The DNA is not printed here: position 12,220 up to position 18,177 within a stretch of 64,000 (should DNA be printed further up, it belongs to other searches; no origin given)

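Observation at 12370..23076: Giant (1,885-aa) secreted multicopper oxidase with a dedicated copper-delivery/electron-transfer gene set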

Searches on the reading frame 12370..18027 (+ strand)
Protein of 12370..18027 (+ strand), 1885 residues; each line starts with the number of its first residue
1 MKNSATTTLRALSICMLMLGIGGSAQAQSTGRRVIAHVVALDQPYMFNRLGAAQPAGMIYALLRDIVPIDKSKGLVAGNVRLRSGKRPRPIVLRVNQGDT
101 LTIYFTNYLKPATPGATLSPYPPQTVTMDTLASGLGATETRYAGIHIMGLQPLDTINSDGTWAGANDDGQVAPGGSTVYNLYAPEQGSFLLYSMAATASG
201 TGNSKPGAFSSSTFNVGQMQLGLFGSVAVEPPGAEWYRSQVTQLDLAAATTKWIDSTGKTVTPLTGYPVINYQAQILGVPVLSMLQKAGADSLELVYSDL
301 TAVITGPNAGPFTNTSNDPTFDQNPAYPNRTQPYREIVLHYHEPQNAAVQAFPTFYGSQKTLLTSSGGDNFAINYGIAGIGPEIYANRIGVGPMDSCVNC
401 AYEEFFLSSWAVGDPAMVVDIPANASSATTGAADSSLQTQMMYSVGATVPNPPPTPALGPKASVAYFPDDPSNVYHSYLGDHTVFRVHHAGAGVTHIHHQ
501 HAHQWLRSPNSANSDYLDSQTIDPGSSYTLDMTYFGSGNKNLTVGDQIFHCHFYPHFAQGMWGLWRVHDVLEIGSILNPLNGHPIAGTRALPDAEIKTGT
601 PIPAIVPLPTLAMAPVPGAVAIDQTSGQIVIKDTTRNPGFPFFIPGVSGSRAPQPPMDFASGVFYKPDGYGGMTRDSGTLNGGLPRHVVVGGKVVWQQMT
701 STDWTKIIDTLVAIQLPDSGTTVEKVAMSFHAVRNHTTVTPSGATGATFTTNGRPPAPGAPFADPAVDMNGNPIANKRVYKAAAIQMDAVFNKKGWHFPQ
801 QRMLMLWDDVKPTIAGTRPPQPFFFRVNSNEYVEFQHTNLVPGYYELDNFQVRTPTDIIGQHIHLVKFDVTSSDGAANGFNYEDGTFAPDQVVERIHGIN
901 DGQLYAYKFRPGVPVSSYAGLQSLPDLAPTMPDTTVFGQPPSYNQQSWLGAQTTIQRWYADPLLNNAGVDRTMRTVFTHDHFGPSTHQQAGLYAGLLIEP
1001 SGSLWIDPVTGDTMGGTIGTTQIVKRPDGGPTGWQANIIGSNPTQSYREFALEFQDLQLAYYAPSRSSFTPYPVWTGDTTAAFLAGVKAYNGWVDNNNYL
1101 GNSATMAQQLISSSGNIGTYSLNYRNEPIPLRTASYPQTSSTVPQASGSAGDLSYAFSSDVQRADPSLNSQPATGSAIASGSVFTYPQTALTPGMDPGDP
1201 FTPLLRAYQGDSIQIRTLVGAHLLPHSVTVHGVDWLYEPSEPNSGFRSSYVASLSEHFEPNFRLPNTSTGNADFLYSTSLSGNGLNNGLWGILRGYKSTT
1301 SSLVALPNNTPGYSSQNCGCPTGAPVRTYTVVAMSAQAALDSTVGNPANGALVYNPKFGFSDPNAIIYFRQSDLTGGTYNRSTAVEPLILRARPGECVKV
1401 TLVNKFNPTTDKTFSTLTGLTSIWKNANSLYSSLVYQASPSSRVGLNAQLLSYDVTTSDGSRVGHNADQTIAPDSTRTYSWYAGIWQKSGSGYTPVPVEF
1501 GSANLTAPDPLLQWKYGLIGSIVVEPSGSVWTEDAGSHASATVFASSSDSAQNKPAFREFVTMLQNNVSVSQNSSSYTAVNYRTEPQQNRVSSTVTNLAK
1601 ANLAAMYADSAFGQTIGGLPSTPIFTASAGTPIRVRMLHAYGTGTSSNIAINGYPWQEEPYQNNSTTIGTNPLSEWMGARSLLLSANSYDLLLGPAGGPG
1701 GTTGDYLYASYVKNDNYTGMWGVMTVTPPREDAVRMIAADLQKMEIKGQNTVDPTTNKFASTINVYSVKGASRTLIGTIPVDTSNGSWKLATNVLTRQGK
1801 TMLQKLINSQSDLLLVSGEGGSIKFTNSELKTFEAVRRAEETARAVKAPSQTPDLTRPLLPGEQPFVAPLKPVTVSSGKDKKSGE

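Call 7: search_protein_families(library=pfam, proteins=[window:12370-18027:+], max_evalue=0.01)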
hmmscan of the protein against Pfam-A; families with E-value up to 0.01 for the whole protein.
window:12370-18027:+ (1885 aa): 0 families

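Call 8: search_protein_families(library=ncbifam, proteins=[window:12370-18027:+], max_evalue=0.01)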
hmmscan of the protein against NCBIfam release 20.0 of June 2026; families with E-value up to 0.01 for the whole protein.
window:12370-18027:+ (1885 aa): 1 family
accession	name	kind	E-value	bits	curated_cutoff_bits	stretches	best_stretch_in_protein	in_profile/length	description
NF041487.1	copper_ox_MnxG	equivalog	0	1160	3100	4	32-630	3-595/1894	manganese-oxidizing multicopper oxidase MnxG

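Call 10: search_protein_families(library=pfam, proteins=[window:12370-18027:+], max_evalue=10)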
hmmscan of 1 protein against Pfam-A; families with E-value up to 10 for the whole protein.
window:12370-18027:+ (1885 aa): 1 family
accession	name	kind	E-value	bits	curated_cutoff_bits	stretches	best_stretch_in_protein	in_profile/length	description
PF07731.20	Cu-oxidase_2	-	3.1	8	20.4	0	479-567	39-133/137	Multicopper oxidase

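Call 11: find_homologous_proteins(query=window:12370-18027:+)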
Query window:12370-18027:+ (1885 aa): 3003 proteins with E <= 0.001 among 8000 candidates; the best 120 are listed.
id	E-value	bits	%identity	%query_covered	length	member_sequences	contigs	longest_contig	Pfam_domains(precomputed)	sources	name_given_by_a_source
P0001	0.0e+0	4314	99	100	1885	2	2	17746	-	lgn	-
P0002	0.0e+0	2386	58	99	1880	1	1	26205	-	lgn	-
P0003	0.0e+0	2138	55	99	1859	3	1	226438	-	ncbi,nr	ncbi:MAG: hypothetical protein JWQ98_3376 [Chlorobi bacterium]|nr:hypothetical protein [Chlorobiota 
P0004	0.0e+0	1821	48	98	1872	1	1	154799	-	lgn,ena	-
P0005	0.0e+0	1790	48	99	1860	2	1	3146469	-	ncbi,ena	-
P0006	0.0e+0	1789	48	98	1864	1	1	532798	-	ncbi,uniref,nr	ncbi:hypothetical protein POV27_15220 [Aureisphaera galaxeae]|uniref:hypothetical protein n=1 Tax=Au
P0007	0.0e+0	1779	48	98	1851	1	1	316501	-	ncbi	ncbi:MAG: multicopper oxidase [Aureisphaera sp.]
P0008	0.0e+0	1771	47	98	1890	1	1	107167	-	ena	-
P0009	0.0e+0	1768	48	97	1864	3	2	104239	-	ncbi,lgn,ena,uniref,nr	ncbi:copper oxidase [Aquimarina sp. RZ0]|uniref:copper oxidase n=1 Tax=Aquimarina sp. RZ0 TaxID=2607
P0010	0.0e+0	1764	48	94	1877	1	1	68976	-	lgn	-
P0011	0.0e+0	1761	49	97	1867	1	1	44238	-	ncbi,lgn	-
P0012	0.0e+0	1756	49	95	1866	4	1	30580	-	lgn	-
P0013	0.0e+0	1744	48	97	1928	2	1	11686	-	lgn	-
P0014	0.0e+0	1743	47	98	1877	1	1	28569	-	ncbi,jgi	jgi:hypothetical protein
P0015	0.0e+0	1733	47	98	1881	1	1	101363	-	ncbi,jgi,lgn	-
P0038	0.0e+0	1619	46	97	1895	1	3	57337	PF07732.22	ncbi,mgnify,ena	mgnify:CR=1 FL=1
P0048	0.0e+0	1544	44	97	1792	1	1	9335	PF07732.22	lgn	-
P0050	0.0e+0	1535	45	94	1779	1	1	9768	PF07732.22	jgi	-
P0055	0.0e+0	1521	46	90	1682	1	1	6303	PF07732.22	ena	-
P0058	0.0e+0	1506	45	95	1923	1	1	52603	PF07732.22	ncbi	-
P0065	0.0e+0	1485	47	91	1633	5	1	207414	PF07732.22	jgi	jgi:hypothetical protein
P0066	0.0e+0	1483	45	94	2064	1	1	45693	PF07732.22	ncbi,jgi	jgi:hypothetical protein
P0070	0.0e+0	1476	44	98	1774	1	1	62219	PF07732.22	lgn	-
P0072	0.0e+0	1473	53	70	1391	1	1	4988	PF07732.22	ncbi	ncbi:MAG: hypothetical protein AAFP19_19290, partial [Bacteroidota bacterium]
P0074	0.0e+0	1467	50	56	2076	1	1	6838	PF07732.22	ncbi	ncbi:MAG: hypothetical protein ABI977_20665, partial [Acidobacteriota bacterium]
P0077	0.0e+0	1458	47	83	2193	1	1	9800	PF07731.21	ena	-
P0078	0.0e+0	1458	46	90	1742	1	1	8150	PF07732.22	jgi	jgi:manganese oxidase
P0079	0.0e+0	1456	47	92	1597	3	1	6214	PF07732.22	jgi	jgi:hypothetical protein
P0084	0.0e+0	1452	51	56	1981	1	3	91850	PF07732.22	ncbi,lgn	-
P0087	0.0e+0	1448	45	74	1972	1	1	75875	PF07731.21,PF07732.22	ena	-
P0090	0.0e+0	1444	47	91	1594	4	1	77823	PF07732.22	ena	-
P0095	0.0e+0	1438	44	95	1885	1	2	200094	-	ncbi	-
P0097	0.0e+0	1436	46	91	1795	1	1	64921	PF07732.22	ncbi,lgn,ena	-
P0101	0.0e+0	1434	46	92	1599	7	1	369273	PF07732.22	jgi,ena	-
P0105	0.0e+0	1430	50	56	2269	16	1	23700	PF07731.21,PF07732.22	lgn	-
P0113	0.0e+0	1427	46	91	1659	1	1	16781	PF07732.22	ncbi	ncbi:MAG: copper oxidase [Thermoanaerobaculia bacterium]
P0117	0.0e+0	1426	44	94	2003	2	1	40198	PF07731.21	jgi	jgi:hypothetical protein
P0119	0.0e+0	1424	47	58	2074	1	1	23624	PF07732.22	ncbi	-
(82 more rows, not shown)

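Call 12: search_solved_structures(query=window:12370-18027:+, max_evalue=1)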
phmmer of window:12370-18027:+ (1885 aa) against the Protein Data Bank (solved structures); distinct sequences matched with E-value up to 1: 2.
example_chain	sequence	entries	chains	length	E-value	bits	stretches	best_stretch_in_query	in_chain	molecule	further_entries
9bxa_A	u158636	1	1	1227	2.1e-93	317.1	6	1197-1483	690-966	MnxG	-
8aip_A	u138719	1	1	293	0.42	11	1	479-569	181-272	Two-Domain Laccase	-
